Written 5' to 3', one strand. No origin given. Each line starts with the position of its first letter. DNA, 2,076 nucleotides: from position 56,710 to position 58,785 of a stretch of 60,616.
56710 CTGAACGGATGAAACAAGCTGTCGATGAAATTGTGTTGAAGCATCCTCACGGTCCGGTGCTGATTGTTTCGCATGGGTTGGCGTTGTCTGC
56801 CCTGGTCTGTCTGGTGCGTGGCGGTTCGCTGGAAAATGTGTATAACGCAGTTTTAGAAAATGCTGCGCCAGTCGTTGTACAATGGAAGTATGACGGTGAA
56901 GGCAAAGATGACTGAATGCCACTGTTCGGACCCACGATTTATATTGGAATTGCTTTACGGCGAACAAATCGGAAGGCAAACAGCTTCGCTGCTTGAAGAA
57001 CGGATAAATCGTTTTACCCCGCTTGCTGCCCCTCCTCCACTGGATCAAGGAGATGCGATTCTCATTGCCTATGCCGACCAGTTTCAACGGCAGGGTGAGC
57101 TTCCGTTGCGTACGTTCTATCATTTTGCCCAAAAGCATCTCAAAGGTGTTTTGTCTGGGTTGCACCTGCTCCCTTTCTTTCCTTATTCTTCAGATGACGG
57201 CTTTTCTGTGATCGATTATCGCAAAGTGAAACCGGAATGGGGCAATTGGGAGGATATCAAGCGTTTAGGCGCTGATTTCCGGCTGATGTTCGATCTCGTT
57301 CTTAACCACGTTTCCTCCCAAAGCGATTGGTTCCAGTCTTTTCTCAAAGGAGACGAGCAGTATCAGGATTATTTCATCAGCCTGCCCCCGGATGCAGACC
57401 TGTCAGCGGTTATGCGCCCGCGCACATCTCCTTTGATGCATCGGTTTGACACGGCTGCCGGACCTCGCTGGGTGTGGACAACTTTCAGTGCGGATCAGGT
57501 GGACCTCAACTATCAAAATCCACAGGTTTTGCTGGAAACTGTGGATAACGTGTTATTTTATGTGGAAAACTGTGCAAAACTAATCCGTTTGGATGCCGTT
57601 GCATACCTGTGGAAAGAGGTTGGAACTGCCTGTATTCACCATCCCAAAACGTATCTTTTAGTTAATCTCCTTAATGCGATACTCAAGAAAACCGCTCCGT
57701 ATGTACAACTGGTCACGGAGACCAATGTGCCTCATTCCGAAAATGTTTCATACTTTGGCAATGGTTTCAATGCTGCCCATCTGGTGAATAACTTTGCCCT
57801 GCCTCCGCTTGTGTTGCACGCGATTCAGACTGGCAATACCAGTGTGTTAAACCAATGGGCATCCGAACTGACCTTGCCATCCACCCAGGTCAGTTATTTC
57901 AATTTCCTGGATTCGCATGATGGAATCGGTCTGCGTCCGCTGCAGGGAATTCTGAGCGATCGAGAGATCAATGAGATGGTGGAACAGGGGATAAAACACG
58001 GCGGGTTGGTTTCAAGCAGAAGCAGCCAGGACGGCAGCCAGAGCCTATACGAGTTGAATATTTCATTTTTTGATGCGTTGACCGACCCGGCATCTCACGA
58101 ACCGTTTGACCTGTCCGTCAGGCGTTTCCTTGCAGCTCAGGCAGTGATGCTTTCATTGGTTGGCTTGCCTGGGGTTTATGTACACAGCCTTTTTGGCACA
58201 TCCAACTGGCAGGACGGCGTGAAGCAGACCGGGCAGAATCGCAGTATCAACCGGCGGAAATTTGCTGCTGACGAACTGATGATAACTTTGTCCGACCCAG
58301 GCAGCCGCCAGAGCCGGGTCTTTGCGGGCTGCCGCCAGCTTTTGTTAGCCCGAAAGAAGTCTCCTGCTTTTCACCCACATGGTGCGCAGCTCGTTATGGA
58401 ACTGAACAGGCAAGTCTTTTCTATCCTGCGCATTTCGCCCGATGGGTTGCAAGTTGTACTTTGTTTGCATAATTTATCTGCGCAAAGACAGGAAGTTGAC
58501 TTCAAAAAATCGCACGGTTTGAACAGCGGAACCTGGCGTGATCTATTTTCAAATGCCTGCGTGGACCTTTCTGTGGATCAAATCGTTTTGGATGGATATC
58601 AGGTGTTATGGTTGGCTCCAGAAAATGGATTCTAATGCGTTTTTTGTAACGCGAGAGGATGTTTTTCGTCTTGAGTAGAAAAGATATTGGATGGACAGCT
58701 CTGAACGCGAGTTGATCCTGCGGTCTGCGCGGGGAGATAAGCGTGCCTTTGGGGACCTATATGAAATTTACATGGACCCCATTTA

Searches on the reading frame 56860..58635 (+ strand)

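Call 18: search_protein_families(library=ncbifam, proteins=[window:56860-58635:+], max_evalue=0.00001)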
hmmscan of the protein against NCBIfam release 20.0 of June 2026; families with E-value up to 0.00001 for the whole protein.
window:56860-58635:+ (591 aa): 7 families
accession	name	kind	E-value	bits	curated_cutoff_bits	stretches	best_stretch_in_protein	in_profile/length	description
TIGR03852.1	sucrose_gtfA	equivalog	2.7e-58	197.7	334.4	1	66-543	3-464/470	sucrose phosphorylase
TIGR02456.1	treS_nterm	equivalog_domain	9.7e-40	136.6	678.35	1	99-359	43-312/539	maltose alpha-D-glucosyltransferase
TIGR02403.1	trehalose_treC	equivalog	2.1e-23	82.9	799.05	1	102-251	45-199/544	alpha,alpha-phosphotrehalase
NF008183.0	PRK10933.1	subfamily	3e-15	55.9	535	1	103-252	52-207/551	alpha,alpha-phosphotrehalase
NF051899.1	BetGalacBglAAgro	equivalog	1.3e-13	50.2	900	1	101-252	45-204/537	beta-galactosidase BglA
NF041090.1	Cyc-maltodext_AglB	equivalog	5.5e-12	45.2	540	1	101-173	82-159/470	cyclomaltodextrinase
NF008051.0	PRK10785.1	equivalog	2.5e-09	35.9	568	0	99-165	194-265/607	maltodextrin glucosidase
